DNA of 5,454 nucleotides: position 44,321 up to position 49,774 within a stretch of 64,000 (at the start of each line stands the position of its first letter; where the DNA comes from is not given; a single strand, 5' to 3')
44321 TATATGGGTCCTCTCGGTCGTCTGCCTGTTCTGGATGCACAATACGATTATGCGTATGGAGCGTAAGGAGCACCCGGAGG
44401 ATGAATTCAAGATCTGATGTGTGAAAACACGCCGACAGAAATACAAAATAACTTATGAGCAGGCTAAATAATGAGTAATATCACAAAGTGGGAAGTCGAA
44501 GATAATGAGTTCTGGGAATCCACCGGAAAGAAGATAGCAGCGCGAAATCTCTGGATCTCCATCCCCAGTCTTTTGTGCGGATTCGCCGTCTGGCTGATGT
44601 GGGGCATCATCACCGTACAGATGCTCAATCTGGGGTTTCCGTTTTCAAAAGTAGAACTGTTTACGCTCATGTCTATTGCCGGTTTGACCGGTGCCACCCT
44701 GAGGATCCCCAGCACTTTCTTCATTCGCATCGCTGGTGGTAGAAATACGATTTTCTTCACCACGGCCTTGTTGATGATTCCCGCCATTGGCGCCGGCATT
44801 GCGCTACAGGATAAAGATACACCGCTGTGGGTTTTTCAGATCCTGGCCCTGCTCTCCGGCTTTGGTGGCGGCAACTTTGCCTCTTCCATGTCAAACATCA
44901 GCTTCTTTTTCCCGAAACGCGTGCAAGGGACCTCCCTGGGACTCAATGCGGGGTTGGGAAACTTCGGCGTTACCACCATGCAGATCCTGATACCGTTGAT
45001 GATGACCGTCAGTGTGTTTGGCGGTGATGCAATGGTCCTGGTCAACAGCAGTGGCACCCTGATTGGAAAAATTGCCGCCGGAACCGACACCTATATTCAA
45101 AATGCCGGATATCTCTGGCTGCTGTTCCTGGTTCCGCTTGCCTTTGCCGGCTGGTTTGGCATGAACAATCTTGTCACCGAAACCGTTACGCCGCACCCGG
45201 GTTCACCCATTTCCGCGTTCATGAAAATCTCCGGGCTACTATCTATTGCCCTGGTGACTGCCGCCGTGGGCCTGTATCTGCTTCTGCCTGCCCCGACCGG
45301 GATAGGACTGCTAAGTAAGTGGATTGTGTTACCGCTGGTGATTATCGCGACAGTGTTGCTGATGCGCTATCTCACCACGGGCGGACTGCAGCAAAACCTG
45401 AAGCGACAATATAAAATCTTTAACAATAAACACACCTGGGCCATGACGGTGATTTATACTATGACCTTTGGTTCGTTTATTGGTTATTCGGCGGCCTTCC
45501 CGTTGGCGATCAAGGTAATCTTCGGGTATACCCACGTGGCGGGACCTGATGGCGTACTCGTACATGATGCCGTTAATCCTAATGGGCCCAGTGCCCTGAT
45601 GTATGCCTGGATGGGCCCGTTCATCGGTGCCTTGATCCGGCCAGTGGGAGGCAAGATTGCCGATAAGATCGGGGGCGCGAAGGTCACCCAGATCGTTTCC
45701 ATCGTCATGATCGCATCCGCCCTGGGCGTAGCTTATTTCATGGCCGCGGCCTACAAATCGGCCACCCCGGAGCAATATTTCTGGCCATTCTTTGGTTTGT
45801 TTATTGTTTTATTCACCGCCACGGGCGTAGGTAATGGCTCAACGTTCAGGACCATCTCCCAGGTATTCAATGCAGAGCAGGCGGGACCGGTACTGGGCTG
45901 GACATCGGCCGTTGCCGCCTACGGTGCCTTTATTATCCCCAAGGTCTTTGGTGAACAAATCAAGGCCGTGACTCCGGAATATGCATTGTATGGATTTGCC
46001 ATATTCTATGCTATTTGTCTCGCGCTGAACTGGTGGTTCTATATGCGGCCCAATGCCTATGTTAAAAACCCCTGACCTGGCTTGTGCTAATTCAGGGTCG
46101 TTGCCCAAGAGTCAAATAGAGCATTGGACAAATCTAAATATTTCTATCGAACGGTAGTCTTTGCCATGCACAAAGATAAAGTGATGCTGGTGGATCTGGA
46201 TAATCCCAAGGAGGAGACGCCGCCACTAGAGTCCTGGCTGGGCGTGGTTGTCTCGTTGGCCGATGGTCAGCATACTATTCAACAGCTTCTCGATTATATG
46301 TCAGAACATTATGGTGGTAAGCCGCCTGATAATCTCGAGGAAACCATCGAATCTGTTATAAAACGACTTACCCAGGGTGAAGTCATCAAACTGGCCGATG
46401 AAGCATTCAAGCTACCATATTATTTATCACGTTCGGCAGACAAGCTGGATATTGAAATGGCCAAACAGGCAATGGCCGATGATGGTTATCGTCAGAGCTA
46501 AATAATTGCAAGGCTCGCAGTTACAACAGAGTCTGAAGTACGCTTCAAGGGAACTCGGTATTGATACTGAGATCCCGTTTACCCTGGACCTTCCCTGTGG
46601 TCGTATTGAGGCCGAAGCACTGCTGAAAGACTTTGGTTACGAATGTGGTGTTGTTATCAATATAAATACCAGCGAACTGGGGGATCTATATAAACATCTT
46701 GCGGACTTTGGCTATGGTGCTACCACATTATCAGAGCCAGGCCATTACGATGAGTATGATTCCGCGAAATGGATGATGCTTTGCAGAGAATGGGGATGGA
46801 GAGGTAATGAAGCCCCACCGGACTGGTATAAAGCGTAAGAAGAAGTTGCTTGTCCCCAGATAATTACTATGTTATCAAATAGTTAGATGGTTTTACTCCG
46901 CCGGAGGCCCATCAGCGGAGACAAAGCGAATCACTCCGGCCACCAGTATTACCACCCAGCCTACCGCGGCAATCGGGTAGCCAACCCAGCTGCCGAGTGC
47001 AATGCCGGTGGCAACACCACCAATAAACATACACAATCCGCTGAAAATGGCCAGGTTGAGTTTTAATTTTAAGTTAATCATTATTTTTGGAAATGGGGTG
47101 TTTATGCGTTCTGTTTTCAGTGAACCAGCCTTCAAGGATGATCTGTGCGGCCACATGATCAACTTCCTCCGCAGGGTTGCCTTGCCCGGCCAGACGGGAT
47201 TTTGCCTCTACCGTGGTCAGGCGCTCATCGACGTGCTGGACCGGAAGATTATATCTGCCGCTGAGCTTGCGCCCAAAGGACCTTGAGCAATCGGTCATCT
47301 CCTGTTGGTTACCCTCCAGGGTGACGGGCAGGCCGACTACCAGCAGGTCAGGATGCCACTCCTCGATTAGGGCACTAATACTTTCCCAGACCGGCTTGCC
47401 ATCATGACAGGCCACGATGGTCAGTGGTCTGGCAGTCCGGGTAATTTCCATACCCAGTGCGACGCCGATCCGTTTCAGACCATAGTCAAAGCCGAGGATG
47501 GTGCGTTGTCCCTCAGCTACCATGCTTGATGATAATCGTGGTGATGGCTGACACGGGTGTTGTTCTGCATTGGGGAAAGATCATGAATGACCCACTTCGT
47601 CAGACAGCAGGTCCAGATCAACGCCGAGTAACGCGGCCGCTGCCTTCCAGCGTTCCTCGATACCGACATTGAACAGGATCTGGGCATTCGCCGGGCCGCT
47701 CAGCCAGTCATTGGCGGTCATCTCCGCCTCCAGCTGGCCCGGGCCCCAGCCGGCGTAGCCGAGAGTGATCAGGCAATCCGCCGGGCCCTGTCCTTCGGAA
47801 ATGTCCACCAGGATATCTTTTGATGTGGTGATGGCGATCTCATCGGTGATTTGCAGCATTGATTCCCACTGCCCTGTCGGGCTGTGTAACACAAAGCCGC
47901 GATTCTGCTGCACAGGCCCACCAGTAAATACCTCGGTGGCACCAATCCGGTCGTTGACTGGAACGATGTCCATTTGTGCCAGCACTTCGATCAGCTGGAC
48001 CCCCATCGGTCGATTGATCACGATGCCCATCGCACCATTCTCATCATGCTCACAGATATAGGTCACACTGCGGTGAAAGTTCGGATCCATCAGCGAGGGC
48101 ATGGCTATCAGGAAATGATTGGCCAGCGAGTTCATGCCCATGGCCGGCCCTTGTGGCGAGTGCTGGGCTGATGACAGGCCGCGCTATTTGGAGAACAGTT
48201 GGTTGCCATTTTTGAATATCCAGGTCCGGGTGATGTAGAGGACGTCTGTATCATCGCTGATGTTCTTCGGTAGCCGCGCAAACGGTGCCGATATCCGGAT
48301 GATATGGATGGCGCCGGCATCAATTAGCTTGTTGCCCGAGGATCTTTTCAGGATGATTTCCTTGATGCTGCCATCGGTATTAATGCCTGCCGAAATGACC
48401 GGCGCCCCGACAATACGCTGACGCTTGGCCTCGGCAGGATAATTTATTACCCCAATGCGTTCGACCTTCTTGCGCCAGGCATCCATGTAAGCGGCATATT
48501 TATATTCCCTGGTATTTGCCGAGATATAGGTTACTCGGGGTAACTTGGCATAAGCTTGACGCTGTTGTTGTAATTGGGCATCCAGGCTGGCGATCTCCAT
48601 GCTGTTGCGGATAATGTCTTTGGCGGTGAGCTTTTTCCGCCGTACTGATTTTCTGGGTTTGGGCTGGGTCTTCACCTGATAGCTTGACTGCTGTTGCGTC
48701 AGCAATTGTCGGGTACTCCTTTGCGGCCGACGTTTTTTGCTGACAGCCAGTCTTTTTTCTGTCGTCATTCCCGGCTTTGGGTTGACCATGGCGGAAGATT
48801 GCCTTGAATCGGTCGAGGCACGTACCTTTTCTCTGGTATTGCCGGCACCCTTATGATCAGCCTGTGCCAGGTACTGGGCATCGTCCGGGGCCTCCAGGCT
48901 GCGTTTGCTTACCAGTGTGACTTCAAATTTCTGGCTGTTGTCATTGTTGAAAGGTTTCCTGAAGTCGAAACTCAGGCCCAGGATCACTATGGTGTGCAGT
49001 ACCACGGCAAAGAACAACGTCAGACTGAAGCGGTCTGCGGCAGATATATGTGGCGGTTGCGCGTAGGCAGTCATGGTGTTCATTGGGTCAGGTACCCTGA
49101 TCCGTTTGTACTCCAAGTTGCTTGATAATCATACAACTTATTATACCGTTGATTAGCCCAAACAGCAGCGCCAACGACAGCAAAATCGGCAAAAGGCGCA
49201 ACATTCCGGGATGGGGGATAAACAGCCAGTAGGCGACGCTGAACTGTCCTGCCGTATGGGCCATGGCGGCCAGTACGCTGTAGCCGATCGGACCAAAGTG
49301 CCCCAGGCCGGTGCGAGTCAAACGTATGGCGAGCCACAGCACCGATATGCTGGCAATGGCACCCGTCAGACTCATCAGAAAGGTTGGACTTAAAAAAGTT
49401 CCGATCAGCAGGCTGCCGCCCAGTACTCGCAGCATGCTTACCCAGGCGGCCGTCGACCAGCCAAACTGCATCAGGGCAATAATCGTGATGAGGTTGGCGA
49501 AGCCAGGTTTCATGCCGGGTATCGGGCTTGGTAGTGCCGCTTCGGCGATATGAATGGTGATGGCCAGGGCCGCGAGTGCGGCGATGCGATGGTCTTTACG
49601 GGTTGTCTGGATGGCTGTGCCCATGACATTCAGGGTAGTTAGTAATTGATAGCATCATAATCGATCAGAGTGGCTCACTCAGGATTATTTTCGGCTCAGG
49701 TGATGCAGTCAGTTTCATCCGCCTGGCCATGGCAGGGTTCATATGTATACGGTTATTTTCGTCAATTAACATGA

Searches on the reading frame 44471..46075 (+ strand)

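Call 6: search_protein_families(library=pfam, proteins=[window:44471-46075:+], max_evalue=0.001)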
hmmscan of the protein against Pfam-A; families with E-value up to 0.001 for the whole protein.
window:44471-46075:+ (534 aa): 1 family
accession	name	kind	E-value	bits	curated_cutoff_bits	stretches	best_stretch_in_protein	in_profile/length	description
PF07690.21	MFS_1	-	2e-13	50.5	33.4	2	25-166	203-342/347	Major Facilitator Superfamily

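Call 35: search_protein_families(library=ncbifam, proteins=[window:44471-46075:+], max_evalue=0.00001)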
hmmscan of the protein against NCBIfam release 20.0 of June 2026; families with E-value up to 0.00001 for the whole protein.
window:44471-46075:+ (534 aa): 2 families
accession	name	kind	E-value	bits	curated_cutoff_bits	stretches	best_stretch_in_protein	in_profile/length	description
NF011608.0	PRK15034.1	subfamily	1.8e-85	287.7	836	2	4-241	13-242/462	nitrate/nitrite transporter NarU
TIGR00886.1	2A0108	subfamily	1.6e-82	277.5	311.7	1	25-486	1-368/368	NarK family nitrate/nitrite MFS transporter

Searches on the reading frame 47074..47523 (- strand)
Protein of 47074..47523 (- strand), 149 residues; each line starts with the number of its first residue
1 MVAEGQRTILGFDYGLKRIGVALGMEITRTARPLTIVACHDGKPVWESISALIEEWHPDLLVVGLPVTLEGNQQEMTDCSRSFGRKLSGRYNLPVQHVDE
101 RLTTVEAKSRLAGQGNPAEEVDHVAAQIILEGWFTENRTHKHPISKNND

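Call 81: search_protein_families(library=pfam, proteins=[window:47074-47523:-], max_evalue=0.0001)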
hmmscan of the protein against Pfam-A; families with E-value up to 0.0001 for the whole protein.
window:47074-47523:- (149 aa): 1 family
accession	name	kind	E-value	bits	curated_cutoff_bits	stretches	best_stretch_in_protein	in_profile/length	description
PF03652.20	RuvX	-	1e-38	133.1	29.2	1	8-135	2-133/134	Holliday junction resolvase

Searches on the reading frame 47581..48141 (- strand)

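Call 51: search_protein_families(library=pfam, proteins=[window:47581-48141:-], max_evalue=0.0001)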
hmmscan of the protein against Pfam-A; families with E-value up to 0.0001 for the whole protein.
window:47581-48141:- (186 aa): 1 family
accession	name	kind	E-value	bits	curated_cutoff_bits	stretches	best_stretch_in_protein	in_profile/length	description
PF02622.21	DUF179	-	3.2e-53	180.4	27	1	15-173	1-157/157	AlgH-like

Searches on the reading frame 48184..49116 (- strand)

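Call 50: search_protein_families(library=pfam, proteins=[window:48184-49116:-], max_evalue=0.0001)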
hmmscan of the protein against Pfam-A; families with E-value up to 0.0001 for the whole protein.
window:48184-49116:- (310 aa): 1 family
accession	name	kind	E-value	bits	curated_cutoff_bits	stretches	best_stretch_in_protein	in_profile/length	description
PF03544.19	TonB_C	-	1.4e-09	38.7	24.6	1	225-301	4-77/79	Gram-negative bacterial TonB protein C-terminal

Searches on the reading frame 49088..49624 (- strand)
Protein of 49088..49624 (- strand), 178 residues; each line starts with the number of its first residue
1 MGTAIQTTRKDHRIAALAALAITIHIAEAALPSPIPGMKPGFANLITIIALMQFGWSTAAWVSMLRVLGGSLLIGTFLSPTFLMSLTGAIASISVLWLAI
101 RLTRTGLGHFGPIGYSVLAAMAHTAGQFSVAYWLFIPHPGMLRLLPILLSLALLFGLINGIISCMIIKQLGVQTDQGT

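Call 50: search_protein_families(library=pfam, proteins=[window:49088-49624:-], max_evalue=0.0001)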
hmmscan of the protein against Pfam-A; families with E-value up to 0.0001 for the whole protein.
window:49088-49624:- (178 aa): 1 family
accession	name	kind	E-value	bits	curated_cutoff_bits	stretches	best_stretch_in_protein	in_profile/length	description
PF07456.16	Hpre_diP_synt_I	-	2.1e-38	132.1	30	1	17-163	1-144/147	Heptaprenyl diphosphate synthase component I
